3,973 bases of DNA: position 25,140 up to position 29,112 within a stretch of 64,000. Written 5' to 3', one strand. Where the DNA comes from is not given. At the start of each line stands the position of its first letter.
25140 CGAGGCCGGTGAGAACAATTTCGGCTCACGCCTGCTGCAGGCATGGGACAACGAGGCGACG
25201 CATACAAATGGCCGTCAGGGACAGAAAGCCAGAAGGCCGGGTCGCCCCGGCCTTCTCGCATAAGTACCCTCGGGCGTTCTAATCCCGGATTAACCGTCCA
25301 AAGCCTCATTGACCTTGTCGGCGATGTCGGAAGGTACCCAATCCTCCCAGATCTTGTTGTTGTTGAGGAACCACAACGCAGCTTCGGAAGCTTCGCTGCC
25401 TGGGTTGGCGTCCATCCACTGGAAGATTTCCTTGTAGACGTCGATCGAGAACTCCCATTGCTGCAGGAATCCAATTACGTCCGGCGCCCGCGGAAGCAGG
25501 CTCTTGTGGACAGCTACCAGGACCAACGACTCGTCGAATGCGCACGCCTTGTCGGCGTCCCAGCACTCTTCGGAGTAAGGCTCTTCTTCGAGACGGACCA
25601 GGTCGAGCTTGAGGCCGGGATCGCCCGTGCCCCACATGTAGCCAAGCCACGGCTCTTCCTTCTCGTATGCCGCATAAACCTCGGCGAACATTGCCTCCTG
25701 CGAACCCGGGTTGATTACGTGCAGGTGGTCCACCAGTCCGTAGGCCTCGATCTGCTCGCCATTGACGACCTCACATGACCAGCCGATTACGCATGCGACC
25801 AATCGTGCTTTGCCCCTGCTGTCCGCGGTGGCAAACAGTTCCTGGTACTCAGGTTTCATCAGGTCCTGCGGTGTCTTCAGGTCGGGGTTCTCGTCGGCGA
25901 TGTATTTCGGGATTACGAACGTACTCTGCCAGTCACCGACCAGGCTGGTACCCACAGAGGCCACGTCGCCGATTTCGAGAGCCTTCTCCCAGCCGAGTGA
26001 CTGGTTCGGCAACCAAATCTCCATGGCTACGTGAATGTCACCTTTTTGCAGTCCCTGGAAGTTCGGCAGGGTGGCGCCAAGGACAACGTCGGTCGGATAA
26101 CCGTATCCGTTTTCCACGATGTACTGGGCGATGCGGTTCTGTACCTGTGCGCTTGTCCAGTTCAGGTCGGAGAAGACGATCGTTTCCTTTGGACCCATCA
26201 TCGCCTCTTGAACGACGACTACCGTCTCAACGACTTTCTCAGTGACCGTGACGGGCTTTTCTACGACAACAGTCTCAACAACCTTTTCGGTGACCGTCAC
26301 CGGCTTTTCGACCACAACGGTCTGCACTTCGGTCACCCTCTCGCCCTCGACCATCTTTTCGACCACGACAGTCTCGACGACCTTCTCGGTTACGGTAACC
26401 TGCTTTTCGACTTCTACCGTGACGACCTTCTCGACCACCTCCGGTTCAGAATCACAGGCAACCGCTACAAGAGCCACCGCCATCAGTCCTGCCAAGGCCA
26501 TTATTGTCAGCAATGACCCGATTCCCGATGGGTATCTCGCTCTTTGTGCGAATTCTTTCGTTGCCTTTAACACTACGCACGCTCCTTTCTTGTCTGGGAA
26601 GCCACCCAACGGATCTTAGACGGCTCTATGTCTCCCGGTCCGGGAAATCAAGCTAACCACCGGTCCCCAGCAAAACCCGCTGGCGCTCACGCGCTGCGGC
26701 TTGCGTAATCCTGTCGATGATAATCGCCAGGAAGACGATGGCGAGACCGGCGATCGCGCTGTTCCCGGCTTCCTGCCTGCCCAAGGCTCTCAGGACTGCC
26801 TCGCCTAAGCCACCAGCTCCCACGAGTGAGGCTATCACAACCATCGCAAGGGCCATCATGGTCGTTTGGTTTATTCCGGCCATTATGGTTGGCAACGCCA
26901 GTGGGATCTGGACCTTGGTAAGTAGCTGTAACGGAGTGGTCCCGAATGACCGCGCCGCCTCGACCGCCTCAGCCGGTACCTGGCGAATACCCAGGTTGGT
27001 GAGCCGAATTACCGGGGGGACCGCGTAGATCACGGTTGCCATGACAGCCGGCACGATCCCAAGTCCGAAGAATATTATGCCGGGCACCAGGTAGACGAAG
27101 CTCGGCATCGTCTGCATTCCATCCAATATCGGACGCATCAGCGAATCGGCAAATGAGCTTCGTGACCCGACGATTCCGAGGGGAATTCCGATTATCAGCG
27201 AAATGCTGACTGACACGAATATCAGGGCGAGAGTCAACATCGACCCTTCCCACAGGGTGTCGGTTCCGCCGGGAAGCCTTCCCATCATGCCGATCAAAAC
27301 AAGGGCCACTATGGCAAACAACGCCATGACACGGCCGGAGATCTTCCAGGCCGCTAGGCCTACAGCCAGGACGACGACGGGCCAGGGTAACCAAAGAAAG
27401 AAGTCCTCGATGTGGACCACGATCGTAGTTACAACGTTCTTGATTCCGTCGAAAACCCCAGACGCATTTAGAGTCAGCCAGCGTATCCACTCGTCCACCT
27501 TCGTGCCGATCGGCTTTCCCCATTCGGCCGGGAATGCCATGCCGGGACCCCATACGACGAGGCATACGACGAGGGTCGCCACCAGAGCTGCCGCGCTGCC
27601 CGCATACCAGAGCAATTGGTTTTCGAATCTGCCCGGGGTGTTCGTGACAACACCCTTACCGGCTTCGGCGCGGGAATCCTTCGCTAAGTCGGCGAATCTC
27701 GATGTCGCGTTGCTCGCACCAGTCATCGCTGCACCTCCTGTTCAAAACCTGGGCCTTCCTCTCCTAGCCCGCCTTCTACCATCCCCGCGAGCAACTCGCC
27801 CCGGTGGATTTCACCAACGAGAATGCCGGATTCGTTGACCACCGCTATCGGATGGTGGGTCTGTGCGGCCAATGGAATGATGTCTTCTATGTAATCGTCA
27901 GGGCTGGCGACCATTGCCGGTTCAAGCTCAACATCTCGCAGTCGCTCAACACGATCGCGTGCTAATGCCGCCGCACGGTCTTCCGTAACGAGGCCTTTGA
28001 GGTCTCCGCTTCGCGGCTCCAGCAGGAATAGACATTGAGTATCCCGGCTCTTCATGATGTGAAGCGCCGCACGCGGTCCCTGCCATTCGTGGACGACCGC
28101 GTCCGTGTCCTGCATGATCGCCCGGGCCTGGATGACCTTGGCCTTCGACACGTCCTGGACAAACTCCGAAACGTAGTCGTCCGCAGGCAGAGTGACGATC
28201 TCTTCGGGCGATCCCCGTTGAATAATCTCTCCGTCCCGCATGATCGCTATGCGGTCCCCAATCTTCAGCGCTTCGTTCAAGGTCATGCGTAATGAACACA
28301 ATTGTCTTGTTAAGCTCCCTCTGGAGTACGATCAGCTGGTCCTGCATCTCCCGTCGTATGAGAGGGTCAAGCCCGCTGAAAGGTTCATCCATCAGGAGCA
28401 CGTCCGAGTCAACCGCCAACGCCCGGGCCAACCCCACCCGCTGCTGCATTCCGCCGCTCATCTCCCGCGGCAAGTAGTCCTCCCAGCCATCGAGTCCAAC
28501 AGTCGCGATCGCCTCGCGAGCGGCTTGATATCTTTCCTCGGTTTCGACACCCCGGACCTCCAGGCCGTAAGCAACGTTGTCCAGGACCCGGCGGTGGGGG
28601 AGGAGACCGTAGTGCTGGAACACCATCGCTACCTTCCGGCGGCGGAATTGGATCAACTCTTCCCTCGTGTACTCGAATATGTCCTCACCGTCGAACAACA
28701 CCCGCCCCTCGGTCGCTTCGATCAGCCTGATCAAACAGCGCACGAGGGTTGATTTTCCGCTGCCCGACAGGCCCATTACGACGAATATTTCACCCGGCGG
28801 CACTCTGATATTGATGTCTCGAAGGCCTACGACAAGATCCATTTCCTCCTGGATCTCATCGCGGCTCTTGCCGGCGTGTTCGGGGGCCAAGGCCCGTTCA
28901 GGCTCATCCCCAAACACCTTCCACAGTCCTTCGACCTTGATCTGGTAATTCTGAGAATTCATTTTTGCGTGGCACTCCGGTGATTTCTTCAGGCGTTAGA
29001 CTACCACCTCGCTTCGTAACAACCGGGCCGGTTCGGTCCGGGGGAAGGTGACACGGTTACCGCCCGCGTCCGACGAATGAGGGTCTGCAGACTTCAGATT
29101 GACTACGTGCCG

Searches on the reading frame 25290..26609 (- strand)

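Call 14: search_protein_families(library=pfam, proteins=[window:25290-26609:-], max_evalue=0.001)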
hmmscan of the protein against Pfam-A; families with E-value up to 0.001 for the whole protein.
window:25290-26609:- (439 aa): 1 family
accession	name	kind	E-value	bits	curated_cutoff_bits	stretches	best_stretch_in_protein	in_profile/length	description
PF04069.17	OpuAC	-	3.4e-46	158.4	21.2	1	143-416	2-256/257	Substrate binding domain of ABC-type glycine betaine transport system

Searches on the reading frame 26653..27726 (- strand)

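Call 14: search_protein_families(library=pfam, proteins=[window:26653-27726:-], max_evalue=0.001)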
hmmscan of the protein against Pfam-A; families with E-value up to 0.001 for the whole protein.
window:26653-27726:- (357 aa): 1 family
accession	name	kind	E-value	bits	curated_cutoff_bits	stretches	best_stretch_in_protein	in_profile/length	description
PF00528.27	BPD_transp_1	-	3.8e-23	82.6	26.4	1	180-343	1-177/184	Binding-protein-dependent transport system inner membrane component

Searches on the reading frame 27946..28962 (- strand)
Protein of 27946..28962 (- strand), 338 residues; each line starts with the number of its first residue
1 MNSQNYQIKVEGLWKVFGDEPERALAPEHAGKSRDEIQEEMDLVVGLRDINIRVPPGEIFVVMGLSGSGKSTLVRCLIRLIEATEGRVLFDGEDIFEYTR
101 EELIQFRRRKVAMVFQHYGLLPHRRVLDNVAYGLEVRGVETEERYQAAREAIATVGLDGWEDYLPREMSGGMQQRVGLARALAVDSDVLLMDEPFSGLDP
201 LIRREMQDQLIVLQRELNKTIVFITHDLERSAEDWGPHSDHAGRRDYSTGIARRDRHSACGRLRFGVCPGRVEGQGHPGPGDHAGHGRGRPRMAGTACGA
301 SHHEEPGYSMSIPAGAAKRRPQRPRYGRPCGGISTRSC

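Call 14: search_protein_families(library=pfam, proteins=[window:27946-28962:-], max_evalue=0.001)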
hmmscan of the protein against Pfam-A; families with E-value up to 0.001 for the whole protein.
window:27946-28962:- (338 aa): 4 families
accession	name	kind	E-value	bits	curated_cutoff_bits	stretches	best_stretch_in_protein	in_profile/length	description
PF00005.33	ABC_tran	-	1.5e-33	116.7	25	1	47-195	1-136/137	ABC transporter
PF13304.12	AAA_21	-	3.9e-08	34.2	27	1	165-228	235-300/304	AAA domain, putative AbiEii toxin, Type IV TA system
PF13191.12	AAA_16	-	0.00019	22.4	32.6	1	57-93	24-60/167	AAA ATPase domain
PF09818.15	ABC_ATPase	-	0.00051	19.6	23.2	0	166-228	156-218/283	P-loop domain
